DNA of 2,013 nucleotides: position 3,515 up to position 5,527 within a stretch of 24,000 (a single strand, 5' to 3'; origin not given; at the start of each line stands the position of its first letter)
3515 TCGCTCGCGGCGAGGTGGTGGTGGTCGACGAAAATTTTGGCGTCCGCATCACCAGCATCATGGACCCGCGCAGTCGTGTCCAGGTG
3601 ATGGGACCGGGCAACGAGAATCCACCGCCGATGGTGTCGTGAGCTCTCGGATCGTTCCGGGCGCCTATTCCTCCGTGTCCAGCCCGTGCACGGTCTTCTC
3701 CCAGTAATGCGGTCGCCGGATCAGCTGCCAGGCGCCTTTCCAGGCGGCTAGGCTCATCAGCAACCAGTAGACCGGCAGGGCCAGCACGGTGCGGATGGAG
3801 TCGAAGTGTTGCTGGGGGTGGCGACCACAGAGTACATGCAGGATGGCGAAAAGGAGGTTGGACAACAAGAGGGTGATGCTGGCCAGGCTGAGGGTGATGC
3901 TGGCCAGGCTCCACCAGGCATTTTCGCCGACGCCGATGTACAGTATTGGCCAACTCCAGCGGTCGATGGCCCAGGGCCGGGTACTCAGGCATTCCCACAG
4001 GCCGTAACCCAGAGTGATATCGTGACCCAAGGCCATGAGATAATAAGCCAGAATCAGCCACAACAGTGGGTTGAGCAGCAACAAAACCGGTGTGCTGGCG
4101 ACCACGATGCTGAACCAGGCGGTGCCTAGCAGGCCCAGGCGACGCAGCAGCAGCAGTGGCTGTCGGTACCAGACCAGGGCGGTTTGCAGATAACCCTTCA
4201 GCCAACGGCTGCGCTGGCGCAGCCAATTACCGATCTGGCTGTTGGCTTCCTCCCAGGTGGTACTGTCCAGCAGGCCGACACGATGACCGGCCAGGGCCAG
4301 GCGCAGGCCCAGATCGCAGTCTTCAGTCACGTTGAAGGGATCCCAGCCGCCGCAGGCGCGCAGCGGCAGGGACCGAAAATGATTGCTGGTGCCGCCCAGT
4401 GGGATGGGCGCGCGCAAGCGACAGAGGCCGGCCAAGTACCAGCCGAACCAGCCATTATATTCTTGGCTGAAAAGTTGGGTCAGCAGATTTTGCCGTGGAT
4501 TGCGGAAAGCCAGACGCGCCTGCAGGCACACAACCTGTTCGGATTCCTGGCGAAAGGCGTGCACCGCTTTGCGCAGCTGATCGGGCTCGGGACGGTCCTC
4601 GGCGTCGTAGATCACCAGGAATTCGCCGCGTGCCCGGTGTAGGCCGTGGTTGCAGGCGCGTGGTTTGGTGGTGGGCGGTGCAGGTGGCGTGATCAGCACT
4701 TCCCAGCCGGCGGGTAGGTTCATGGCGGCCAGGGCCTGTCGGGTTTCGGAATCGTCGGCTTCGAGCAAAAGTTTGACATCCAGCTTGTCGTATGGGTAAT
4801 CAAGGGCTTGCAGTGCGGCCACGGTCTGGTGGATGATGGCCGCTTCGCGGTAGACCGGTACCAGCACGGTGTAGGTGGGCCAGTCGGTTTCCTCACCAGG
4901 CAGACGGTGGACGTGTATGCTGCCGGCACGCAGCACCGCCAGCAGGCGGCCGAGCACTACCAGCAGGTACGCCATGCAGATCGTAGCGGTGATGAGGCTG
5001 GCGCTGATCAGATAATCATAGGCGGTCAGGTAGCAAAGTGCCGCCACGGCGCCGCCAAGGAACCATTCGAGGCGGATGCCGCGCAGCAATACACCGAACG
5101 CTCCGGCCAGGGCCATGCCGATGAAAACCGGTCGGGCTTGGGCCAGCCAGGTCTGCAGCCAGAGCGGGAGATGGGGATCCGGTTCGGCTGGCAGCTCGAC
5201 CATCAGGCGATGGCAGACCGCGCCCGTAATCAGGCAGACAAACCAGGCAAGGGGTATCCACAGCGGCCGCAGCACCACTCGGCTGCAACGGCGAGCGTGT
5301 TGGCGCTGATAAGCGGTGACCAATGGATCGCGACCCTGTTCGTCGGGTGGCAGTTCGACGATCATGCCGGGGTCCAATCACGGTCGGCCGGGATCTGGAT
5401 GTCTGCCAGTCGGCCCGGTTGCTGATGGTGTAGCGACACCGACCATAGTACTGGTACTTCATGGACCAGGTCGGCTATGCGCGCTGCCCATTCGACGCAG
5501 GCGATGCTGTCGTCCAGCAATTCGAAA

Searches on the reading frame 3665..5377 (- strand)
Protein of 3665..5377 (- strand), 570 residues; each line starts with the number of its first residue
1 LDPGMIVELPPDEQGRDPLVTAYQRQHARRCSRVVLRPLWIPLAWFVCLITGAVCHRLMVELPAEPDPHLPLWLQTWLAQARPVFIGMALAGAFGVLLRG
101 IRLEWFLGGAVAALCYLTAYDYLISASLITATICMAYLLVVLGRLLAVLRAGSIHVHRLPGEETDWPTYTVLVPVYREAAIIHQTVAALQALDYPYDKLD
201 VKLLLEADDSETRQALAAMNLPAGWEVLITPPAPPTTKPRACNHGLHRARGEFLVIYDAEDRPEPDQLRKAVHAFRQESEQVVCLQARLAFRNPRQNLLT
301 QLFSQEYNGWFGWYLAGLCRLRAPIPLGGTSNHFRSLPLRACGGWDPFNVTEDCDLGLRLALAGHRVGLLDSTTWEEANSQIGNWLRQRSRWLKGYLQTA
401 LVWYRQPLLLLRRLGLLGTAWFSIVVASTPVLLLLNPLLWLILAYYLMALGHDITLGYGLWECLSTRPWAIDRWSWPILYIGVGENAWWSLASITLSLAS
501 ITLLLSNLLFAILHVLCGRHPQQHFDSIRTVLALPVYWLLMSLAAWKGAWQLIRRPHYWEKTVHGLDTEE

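Call 8: search_protein_families(library=pfam, proteins=[window:3665-5377:-], max_evalue=0.01)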
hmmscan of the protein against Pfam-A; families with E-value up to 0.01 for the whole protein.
window:3665-5377:- (570 aa): 4 families
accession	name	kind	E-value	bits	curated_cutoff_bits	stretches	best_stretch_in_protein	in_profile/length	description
PF13641.12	Glyco_tranf_2_3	-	6.3e-27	95.5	27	1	167-394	1-229/230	Glycosyltransferase like family 2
PF13632.12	Glyco_trans_2_3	-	3.3e-24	86.3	27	1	255-449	3-194/198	Glycosyl transferase family group 2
PF00535.33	Glycos_transf_2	-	2.5e-12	47.5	23.3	1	170-308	1-132/168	Glycosyl transferase family 2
PF13506.12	Glyco_transf_21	-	1.6e-07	31.4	21.7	1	230-392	8-172/174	Glycosyl transferase family 21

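Call 44: list_cluster_members(proteins=[P0001, P0032, window:3665-5374:-, window:2242-3243:+])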
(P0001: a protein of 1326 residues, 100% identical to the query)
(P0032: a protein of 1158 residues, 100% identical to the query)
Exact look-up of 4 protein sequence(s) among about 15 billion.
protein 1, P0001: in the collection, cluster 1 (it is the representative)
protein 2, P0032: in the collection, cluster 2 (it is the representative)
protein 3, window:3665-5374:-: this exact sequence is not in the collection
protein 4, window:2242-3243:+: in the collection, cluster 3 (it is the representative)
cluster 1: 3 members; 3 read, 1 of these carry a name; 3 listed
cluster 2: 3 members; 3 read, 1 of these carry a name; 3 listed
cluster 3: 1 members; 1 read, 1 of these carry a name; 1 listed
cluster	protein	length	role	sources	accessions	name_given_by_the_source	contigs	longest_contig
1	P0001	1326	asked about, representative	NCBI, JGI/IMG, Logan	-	Tfp pilus assembly protein PilF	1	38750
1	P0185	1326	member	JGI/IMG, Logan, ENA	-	-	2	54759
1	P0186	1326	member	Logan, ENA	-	-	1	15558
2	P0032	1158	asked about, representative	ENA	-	-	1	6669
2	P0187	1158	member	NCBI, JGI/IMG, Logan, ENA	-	outer membrane protein assembly factor BamB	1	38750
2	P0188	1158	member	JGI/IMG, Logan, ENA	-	-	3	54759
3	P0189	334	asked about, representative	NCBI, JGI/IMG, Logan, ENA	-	flagellar motor switch protein FliM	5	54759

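Call 47: search_protein_families(library=ncbifam, proteins=[window:3665-5374:-], max_evalue=0.001)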
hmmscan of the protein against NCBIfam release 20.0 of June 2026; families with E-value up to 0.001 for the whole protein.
window:3665-5374:- (569 aa): 10 families
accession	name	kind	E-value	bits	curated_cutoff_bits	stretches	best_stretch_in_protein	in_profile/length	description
TIGR03030.1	CelA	equivalog_domain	2.4e-22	78.7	699.1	1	119-448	86-432/714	UDP-forming cellulose synthase catalytic subunit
NF008558.0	PRK11498.1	equivalog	4.2e-15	54.7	992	1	127-446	236-554/872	UDP-forming cellulose synthase catalytic subunit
TIGR03965.1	mycofact_glyco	equivalog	2.6e-13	49.7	280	1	149-389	59-294/467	mycofactocin biosynthesis glycosyltransferase MftF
TIGR03937.1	PgaC_IcaA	equivalog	1.6e-12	47.1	422.3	1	132-402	10-277/407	poly-beta-1,6-N-acetyl-D-glucosamine synthase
NF041865.1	EpsU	equivalog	4.6e-10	39.1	700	1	166-408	39-277/394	exopolysaccharide biosynthesis GT2 family glycosyltransferase EpsU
NF041875.1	EPS_EpsD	equivalog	9.3e-09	35.1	370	1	170-388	3-220/325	exopolysaccharide biosynthesis glycosyltransferase EpsD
NF053846.1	glyco_with_XrtP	equivalog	1.4e-08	33.9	520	1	344-561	247-435/440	XrtP-associated glycosyltransferase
TIGR03111.1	glyc2_xrt_Gpos1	hypoth_equivalog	2.1e-08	33.4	363.95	1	161-455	44-342/439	TIGR03111 family XrtG-associated glycosyltransferase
TIGR03469.1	HpnB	hypoth_equivalog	1.3e-07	31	379.25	1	134-298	12-184/386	hopene-associated glycosyltransferase HpnB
TIGR04283.1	glyco_like_mftF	equivalog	5.6e-07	29.4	182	1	169-366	2-175/221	TIGR04283 family arsenosugar biosynthesis glycosyltransferase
